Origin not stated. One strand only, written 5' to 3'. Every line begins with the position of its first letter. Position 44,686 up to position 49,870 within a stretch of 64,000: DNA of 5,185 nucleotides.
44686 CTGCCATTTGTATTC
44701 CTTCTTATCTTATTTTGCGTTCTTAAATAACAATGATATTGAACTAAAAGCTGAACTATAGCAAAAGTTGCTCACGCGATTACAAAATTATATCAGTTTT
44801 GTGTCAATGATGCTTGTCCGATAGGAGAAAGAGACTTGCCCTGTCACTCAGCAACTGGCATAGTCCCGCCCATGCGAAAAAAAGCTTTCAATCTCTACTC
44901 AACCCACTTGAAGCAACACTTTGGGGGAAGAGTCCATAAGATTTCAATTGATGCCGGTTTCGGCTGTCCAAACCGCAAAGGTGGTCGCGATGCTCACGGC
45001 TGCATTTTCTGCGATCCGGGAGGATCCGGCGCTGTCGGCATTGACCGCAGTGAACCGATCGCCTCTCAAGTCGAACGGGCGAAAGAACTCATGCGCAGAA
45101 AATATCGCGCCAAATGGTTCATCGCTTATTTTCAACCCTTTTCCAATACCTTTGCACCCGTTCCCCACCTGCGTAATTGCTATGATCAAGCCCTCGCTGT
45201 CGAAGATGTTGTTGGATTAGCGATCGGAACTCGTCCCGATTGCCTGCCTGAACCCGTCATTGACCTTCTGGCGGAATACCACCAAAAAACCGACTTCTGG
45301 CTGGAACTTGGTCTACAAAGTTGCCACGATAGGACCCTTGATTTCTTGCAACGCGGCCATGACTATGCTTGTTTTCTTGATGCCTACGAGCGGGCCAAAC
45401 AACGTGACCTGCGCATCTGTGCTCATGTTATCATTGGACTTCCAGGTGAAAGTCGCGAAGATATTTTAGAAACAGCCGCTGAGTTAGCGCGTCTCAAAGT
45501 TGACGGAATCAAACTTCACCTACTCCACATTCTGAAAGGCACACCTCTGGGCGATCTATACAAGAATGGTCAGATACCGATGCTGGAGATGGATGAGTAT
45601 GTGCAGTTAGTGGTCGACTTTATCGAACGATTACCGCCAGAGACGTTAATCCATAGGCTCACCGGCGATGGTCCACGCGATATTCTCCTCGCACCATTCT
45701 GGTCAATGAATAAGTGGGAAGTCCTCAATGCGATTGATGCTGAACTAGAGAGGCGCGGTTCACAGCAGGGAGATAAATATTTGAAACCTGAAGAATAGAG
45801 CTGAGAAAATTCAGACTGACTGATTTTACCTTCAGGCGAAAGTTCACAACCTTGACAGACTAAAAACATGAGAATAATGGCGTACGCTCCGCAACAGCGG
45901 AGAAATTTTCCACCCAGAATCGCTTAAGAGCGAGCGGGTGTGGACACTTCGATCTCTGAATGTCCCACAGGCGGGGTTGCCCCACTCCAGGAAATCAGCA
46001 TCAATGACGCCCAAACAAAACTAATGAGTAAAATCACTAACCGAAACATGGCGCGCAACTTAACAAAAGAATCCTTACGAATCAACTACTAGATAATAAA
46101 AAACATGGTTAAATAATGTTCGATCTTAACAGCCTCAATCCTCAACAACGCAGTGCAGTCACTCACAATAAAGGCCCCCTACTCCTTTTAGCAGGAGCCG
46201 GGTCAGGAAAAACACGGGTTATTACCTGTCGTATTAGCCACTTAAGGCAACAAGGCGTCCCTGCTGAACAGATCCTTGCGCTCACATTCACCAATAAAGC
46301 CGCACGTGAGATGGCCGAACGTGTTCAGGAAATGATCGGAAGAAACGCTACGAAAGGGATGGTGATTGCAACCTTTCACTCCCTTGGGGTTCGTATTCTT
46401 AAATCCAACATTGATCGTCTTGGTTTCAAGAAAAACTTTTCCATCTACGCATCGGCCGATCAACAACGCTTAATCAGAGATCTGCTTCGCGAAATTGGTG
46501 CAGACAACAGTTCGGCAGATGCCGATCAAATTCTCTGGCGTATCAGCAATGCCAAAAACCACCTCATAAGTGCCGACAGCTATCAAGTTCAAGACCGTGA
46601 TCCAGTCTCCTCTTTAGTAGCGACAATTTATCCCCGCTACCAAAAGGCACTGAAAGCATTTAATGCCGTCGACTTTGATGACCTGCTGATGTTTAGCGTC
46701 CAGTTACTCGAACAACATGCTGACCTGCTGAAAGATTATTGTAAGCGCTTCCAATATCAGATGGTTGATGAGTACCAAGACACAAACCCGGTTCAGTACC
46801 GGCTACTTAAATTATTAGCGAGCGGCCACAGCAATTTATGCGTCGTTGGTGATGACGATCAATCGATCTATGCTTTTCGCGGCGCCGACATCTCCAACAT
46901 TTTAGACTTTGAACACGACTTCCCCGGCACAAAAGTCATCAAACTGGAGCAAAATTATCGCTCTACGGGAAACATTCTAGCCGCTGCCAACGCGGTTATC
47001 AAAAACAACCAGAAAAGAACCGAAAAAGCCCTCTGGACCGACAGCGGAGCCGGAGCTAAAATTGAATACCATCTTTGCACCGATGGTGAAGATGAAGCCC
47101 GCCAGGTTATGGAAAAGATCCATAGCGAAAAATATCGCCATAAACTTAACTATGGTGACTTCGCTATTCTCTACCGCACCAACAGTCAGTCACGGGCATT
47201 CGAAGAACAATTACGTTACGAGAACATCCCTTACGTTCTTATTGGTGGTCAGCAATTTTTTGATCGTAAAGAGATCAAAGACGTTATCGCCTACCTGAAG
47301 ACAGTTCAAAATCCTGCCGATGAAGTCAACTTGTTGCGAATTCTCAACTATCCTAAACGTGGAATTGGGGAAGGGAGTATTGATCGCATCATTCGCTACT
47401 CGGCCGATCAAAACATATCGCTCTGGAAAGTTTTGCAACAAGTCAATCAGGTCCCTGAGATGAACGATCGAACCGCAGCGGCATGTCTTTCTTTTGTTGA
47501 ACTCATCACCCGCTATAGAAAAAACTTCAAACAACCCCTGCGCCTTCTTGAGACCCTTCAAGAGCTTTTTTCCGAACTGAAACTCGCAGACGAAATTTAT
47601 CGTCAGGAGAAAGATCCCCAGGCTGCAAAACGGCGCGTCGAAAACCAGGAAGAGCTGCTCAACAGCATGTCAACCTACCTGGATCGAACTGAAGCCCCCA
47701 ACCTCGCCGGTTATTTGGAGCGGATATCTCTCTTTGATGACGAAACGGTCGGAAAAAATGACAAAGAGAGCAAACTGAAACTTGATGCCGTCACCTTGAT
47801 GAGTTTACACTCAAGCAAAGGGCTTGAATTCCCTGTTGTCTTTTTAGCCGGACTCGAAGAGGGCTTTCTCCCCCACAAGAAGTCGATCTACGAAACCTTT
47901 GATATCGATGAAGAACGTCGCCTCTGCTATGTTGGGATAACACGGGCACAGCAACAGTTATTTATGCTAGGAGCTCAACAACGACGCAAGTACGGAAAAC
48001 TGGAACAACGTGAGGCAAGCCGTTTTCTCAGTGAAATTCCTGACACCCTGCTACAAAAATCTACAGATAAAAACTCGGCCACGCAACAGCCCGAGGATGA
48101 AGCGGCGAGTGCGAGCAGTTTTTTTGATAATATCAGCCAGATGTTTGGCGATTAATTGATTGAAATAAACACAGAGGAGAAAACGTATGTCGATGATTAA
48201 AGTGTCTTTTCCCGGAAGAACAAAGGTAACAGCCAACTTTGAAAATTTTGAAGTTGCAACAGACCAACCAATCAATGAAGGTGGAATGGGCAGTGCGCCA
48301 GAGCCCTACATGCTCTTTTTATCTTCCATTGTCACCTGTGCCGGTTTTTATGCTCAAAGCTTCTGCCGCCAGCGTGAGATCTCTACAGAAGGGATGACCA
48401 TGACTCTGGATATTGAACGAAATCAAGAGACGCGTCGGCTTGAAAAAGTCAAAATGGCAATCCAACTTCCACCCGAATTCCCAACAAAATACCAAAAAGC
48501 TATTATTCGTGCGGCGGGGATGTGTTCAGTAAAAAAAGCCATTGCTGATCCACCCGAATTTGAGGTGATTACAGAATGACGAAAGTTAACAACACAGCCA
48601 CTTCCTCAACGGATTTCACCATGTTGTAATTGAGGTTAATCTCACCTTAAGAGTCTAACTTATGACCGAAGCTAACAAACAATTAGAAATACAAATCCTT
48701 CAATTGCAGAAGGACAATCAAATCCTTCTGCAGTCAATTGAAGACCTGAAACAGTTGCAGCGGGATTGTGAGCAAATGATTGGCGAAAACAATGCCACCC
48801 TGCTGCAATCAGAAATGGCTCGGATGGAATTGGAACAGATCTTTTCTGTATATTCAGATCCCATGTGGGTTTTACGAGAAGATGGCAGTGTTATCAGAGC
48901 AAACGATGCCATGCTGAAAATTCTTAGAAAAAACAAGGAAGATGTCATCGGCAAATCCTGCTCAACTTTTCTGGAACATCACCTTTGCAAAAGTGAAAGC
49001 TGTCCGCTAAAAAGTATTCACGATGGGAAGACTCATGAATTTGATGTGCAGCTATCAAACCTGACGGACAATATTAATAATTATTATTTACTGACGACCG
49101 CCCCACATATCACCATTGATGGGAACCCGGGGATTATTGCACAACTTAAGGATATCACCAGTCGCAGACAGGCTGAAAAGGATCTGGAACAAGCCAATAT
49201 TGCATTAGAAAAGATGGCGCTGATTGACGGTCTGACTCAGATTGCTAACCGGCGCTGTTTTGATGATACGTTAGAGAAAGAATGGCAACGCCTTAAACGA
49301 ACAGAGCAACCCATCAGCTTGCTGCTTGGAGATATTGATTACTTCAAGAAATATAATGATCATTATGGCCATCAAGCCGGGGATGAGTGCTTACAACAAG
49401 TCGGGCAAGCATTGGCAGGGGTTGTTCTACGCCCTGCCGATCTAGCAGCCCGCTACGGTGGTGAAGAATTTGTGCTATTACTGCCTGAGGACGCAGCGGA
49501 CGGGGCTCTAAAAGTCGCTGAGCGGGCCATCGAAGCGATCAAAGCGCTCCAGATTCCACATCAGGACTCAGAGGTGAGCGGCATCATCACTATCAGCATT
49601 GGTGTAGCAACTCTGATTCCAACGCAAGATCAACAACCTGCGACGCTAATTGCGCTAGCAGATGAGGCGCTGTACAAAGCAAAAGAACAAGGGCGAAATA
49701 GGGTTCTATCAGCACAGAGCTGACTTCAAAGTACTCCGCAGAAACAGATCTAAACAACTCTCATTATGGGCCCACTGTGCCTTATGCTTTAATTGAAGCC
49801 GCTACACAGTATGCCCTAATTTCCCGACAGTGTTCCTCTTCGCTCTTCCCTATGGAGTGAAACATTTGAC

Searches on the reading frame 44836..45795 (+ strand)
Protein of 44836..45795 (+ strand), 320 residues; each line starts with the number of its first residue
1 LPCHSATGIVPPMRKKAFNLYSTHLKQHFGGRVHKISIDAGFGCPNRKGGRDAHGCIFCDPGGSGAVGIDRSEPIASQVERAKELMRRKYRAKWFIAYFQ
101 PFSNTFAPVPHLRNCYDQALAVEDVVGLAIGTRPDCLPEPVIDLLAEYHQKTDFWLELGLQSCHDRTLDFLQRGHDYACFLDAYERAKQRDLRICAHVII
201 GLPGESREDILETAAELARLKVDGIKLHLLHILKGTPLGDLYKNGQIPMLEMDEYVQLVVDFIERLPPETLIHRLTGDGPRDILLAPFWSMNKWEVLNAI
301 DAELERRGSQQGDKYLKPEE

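Call 40: search_protein_families(library=ncbifam, proteins=[window:44836-45795:+], max_evalue=0.00001)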
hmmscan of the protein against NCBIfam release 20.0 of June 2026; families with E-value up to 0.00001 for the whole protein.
window:44836-45795:+ (320 aa): 13 families
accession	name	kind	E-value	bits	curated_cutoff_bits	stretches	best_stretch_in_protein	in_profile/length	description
TIGR01212.1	TIGR01212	equivalog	2e-114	381.8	180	1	18-315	2-300/302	tRNA modification radical SAM protein MnmL/YtqA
TIGR01211.1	ELP3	subfamily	9.6e-20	70.5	350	1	121-308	188-372/522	tRNA uridine(34) 5-carboxymethylaminomethyl modification radical SAM/GNAT enzyme Elp3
TIGR04013.1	B12_SAM_MJ_1487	hypoth_equivalog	4e-16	58.8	251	1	132-240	247-355/382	TIGR04013 family B12-binding domain/radical SAM domain-containing protein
NF006064.0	PRK08207.2-2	equivalog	4.3e-11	42.5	504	1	158-239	266-347/465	coproporphyrinogen III oxidase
TIGR04014.1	B12_SAM_MJ_0865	equivalog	5e-11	42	360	1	133-242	252-358/434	methyl-coenzyme M reductase glutamine C-methyltransferase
NF006065.0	PRK08207.2-4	equivalog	3.4e-10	39.5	922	1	131-236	266-372/484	coproporphyrinogen III oxidase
NF006060.0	PRK08207.1-3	equivalog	1.4e-09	37.3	653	1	133-255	249-370/477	coproporphyrinogen III oxidase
TIGR00089.1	TIGR00089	subfamily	2.8e-09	36.3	251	1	133-231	230-329/429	MiaB/RimO family radical SAM methylthiotransferase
TIGR03994.1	rSAM_HemZ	equivalog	4.5e-09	35.9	321.4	1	132-244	180-290/401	coproporphyrinogen dehydrogenase HemZ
TIGR00433.2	bioB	equivalog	8e-09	35.2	225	1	174-241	166-232/307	biotin synthase BioB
NF006066.0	PRK08207.2-5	equivalog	2.2e-07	29.9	1117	1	133-236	289-390/518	coproporphyrinogen III oxidase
TIGR04072.2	rSAM_ladder_B12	equivalog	3.1e-06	26.1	360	0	156-238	285-368/443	lipid biosynthesis B12-binding/radical SAM protein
TIGR01579.1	MiaB-like-C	equivalog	3.6e-06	26.5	357.05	1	139-225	236-323/416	tRNA (N(6)-L-threonylcarbamoyladenosine(37)-C(2))-methylthiotransferase MtaB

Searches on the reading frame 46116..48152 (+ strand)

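Call 41: search_protein_families(library=ncbifam, proteins=[window:46116-48152:+], max_evalue=0.00001)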
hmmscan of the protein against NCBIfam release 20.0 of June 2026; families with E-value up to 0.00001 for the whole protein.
window:46116-48152:+ (679 aa): 16 families
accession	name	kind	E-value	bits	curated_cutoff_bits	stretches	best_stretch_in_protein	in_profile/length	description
TIGR01073.1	pcrA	equivalog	4.2e-237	789.1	911.2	1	4-659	2-650/725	DNA helicase PcrA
TIGR01074.1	rep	equivalog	2.4e-209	696.9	951.45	1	6-673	1-663/668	DNA helicase Rep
NF008743.0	PRK11773.1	equivalog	4.4e-190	633.6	965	1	4-660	7-655/720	DNA helicase II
TIGR01075.1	uvrD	equivalog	1.6e-182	608.5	1144.45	1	4-664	2-654/715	DNA helicase II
NF008172.0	PRK10919.1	equivalog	4.2e-167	557.3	1168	1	7-657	3-649/673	DNA helicase Rep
TIGR02785.1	addA_Gpos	equivalog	3.6e-63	213.9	707.65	3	165-296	338-481/1234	helicase-exonuclease AddAB subunit AddA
NF008276.0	PRK11054.1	equivalog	3.6e-54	184.4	543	3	146-307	369-528/684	DNA helicase IV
TIGR00609.1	recB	equivalog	1.3e-50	172.6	696.05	3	174-300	332-460/1175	exodeoxyribonuclease V subunit beta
TIGR02784.1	addA_alphas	equivalog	1.1e-37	130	860.75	3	164-301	340-499/1138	double-strand break repair helicase AddA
NF010485.0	PRK13909.1-2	equivalog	3.7e-35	121.4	650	2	173-468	286-587/909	RecB-like helicase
NF010487.0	PRK13909.1-4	equivalog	5.1e-30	104.4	759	2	164-396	277-525/924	RecB-like helicase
NF008128.0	PRK10876.1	equivalog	8.1e-24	83.4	1697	1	182-299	346-465/1181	exodeoxyribonuclease V subunit beta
NF010486.0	PRK13909.1-3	equivalog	8.6e-15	53.8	1109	2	22-74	8-60/921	RecB-like helicase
NF010484.0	PRK13909.1-1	equivalog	3.8e-13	48.1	1074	0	22-72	8-58/945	RecB-like helicase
NF041464.1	HelD_BACSU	equivalog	6.2e-12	44.2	419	1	212-380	547-706/779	RNA polymerase recycling motor HelD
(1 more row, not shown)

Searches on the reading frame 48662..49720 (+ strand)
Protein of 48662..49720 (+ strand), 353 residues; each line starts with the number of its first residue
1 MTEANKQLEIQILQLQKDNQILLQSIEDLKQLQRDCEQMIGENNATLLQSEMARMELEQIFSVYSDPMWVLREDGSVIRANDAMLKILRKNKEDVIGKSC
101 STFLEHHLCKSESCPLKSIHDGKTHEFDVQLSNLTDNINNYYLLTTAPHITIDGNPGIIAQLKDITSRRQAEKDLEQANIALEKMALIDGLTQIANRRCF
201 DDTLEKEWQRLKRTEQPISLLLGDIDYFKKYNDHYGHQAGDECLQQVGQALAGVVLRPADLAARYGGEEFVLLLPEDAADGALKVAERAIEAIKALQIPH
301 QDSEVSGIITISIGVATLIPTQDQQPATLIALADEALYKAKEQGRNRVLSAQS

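Call 41: search_protein_families(library=ncbifam, proteins=[window:48662-49720:+], max_evalue=0.00001)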
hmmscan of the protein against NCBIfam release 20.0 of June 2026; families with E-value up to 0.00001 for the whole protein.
window:48662-49720:+ (353 aa): 24 families
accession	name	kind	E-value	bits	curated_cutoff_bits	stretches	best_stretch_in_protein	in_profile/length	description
TIGR00254.1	GGDEF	domain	3e-54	183.2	37.4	1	182-349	1-165/168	diguanylate cyclase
NF007135.0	PRK09581.1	equivalog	4.3e-47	161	474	1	158-351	264-455/457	PleD family two-component system response regulator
NF038266.1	diguan_SiaD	equivalog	9e-47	159.6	290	1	173-348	81-252/252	biofilm regulation diguanylate cyclase SiaD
NF007380.0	PRK09894.1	equivalog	2.4e-41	142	256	1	182-350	124-286/296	diguanylate cyclase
NF041606.1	dguan_cyc_DgcA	equivalog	1.3e-40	139.4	370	1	179-349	171-337/340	diguanylate cyclase DgcA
NF047654.1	DiguCycDgcRLepto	equivalog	1.1e-38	132.9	500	1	182-350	129-295/295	diguanylate cyclase DgcR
NF007423.1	PRK09966.1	equivalog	8.9e-35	120.3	325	1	170-341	223-390/390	diguanylate cyclase DgcN/YfiN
NF051473.1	DigCycDgcsShew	equivalog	2.2e-33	115.9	400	1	182-347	131-287/291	diguanylate cyclase DgcS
NF007298.0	PRK09776.1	equivalog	2.4e-31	108.5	1135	1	146-348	650-842/1111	diguanylate cyclase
NF045675.1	PhdiestaseDibA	equivalog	2.8e-31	108.5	980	1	37-346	60-359/623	phosphodiesterase DibA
NF007599.0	PRK10245.1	equivalog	1.4e-30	106.1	402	1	174-348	198-367/371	diguanylate cyclase AdrA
NF011955.1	PRK15426.1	equivalog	1.2e-29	102.9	408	1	178-350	390-560/564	cellulose biosynthesis regulator diguanylate cyclase DgcQ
NF007474.0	PRK10060.1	equivalog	3.2e-27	95.1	782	1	58-347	114-391/663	cyclic di-GMP phosphodiesterase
NF047872.1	GGDEF_GdpS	equivalog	9.2e-27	94.1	400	1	186-349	187-348/355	GGDEF domain-containing protein GdpS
NF040885.1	diguan_DgcJ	equivalog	3.4e-21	75.6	500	1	180-346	335-491/493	diguanylate cyclase DgcJ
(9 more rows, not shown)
